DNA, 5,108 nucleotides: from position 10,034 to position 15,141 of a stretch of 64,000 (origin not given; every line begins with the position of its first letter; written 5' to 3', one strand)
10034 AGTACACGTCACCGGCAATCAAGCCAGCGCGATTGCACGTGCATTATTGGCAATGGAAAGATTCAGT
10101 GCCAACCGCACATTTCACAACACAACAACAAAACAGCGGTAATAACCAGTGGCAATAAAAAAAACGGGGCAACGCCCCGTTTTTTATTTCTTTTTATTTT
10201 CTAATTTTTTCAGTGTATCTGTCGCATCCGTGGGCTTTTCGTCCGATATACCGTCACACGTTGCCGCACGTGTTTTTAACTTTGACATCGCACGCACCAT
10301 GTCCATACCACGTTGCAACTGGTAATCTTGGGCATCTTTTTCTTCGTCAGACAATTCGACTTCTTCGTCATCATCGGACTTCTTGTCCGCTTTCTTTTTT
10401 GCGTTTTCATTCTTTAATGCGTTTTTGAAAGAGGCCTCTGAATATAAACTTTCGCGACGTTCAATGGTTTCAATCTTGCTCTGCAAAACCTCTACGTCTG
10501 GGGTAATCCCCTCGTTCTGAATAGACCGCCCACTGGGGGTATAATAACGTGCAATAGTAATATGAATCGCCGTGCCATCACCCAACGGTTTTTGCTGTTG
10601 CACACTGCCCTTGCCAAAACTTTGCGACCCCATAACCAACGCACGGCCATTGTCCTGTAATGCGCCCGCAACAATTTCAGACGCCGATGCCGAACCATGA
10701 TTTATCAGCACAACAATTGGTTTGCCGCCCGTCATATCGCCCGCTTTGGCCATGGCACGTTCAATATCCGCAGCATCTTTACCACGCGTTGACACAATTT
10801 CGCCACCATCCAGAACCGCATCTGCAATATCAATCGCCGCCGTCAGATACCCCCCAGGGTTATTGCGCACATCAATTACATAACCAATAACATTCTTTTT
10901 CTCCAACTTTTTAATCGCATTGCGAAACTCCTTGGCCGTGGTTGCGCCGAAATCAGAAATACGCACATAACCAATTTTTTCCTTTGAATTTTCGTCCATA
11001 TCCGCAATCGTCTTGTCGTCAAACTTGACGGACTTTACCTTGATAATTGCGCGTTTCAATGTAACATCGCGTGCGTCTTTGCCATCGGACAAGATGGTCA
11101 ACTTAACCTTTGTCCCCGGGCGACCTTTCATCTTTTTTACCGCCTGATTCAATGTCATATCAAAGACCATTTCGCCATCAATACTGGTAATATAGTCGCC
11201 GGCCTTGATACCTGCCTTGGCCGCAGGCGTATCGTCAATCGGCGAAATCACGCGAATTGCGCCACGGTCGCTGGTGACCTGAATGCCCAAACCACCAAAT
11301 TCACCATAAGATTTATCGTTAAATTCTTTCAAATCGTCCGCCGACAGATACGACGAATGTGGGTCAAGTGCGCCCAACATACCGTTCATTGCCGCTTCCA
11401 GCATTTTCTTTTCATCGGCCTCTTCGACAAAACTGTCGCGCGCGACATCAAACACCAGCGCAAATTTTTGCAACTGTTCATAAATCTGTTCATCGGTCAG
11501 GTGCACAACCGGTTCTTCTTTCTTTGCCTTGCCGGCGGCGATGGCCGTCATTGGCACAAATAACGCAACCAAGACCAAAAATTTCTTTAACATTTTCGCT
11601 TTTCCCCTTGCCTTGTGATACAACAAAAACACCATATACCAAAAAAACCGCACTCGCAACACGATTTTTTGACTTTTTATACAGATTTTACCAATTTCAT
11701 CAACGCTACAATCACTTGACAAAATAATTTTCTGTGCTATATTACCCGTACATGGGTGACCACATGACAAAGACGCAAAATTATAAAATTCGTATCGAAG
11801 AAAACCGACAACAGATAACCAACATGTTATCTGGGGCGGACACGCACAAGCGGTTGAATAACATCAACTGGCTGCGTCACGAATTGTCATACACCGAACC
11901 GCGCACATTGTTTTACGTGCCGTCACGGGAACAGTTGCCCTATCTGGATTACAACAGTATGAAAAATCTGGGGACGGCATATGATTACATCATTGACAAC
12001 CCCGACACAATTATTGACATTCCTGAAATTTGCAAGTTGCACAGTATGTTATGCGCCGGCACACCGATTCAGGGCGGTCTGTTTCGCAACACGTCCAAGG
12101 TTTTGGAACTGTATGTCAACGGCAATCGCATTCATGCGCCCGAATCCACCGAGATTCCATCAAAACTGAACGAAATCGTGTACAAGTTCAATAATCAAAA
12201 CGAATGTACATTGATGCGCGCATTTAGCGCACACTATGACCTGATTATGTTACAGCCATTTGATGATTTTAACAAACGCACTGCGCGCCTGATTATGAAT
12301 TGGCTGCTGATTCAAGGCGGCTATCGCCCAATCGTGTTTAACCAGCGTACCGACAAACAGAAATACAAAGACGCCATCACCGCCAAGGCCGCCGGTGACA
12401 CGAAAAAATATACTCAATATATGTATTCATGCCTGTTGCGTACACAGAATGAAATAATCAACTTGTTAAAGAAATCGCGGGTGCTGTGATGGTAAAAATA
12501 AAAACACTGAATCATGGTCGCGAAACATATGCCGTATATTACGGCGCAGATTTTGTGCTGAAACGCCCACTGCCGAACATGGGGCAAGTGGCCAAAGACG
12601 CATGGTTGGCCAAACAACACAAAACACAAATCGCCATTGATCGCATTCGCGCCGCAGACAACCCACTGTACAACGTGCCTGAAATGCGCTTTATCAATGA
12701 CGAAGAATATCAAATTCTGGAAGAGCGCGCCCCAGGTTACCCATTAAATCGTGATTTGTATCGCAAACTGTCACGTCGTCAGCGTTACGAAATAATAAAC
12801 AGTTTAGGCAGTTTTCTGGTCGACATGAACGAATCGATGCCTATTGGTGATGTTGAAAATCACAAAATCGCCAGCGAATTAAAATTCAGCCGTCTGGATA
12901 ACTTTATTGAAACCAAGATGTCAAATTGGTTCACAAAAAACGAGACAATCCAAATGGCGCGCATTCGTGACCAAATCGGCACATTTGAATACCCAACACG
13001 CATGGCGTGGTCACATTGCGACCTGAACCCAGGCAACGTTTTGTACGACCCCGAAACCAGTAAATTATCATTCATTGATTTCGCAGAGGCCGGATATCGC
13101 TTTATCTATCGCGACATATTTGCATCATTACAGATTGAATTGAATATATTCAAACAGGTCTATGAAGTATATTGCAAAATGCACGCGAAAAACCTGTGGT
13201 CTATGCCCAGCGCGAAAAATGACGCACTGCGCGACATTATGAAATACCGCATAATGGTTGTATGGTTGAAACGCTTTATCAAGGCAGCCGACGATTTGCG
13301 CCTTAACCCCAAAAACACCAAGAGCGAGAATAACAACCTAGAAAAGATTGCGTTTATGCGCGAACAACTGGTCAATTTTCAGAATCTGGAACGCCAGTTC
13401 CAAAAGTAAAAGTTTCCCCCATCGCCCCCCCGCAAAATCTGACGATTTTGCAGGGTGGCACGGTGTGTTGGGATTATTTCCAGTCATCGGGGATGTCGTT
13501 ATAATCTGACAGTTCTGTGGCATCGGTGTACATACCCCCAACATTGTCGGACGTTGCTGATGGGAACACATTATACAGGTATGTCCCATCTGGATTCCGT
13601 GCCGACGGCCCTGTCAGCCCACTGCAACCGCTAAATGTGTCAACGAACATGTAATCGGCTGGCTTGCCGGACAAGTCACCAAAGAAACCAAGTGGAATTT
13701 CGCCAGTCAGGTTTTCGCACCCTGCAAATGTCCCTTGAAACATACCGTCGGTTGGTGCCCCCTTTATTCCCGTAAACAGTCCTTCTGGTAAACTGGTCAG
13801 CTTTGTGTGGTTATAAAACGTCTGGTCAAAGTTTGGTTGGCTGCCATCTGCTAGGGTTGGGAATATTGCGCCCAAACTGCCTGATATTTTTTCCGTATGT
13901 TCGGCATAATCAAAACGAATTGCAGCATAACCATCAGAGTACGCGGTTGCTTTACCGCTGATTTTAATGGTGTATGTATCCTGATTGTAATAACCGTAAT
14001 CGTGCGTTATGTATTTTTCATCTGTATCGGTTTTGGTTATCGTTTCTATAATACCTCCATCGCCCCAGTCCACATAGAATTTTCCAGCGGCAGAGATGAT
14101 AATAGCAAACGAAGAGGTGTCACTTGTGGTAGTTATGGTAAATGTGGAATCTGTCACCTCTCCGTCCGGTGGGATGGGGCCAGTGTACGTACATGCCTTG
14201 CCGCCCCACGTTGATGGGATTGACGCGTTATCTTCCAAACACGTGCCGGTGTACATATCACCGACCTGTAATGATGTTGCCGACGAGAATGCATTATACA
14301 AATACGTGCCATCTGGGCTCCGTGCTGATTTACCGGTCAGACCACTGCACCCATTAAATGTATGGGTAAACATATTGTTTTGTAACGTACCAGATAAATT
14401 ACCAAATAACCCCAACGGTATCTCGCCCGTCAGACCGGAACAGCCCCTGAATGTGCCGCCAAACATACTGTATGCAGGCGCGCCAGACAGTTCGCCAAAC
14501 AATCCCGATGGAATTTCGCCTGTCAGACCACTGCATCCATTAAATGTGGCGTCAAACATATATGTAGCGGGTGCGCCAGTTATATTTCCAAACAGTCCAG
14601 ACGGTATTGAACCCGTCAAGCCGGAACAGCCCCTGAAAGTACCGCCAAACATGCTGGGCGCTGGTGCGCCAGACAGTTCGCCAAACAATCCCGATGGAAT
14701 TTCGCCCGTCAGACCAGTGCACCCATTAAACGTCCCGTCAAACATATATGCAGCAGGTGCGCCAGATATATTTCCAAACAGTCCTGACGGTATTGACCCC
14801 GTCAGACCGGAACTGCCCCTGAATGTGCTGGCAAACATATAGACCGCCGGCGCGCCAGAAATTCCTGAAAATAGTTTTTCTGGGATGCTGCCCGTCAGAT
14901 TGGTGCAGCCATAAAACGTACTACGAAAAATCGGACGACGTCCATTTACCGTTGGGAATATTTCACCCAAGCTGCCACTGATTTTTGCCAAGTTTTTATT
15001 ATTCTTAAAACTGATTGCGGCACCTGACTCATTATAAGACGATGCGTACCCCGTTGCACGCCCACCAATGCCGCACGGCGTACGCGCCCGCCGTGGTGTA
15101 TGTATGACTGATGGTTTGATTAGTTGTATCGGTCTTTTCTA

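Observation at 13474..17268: Duplicated two-gene cassette: small secreted protein followed by a giant PKD-like/LRR-like modular surface protein (second copy at 47283-49011)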

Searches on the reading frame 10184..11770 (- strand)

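Call 41: search_protein_families(library=pfam, proteins=[window:10184-11770:-], max_evalue=0.00001)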
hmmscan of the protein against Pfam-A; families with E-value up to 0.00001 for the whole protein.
window:10184-11770:- (528 aa): 5 families
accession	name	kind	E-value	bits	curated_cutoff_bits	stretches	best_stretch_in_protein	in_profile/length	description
PF03572.23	Peptidase_S41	-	6e-61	205.3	24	1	265-428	1-165/165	Peptidase family S41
PF13180.12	PDZ_2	-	8.5e-14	52.1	27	1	159-232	1-73/80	PDZ domain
PF17820.7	PDZ_6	-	1.6e-12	47.4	27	1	175-226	3-52/54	PDZ domain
PF00595.29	PDZ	-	7.1e-12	46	23.2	1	159-227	10-81/81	PDZ domain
PF22694.1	CtpB_N-like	-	1.5e-08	35.4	27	1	93-144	31-83/85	Activating protease CtpB N-terminal domain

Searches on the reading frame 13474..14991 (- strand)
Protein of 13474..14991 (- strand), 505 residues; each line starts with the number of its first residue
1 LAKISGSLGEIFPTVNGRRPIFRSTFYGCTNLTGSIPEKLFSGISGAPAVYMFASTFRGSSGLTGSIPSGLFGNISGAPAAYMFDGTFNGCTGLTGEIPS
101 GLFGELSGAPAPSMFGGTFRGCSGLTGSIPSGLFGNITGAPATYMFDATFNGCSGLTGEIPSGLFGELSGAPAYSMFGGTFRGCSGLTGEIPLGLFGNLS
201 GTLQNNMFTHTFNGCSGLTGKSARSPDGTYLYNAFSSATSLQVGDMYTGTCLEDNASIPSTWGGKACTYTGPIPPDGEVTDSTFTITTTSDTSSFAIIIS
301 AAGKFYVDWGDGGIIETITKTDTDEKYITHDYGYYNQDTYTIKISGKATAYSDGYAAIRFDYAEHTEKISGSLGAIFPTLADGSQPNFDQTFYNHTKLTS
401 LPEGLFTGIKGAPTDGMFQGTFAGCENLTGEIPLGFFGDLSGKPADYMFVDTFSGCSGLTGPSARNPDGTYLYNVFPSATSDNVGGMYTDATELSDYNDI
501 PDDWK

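Call 3: search_protein_families(library=pfam, proteins=[window:13474-14991:-], max_evalue=1)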
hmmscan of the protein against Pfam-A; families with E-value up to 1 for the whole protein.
window:13474-14991:- (505 aa): 1 family
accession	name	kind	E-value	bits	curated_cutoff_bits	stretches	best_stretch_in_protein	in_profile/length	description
PF11866.13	DUF3386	-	0.78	9.6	25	0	314-359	135-180/211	Protein of unknown function (DUF3386)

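Call 5: search_protein_families(library=ncbifam, proteins=[window:13474-14991:-], max_evalue=1)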
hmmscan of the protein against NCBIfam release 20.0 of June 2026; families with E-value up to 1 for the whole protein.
window:13474-14991:- (505 aa): 3 families
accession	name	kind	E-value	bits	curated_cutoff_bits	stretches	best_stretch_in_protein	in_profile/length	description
TIGR02167.2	Liste_lipo_26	repeat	1.1e-05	25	30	0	25-33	1-9/26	PARCEL repeat-containing surface protein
NF009361.0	PRK12717.1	equivalog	0.00054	18.6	407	2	453-485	136-168/524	flagellar hook-associated protein 3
NF047917.1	MetX_acetyl_MTB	exception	0.00076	18.7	475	1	452-480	92-120/361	homoserine O-acetyltransferase MetX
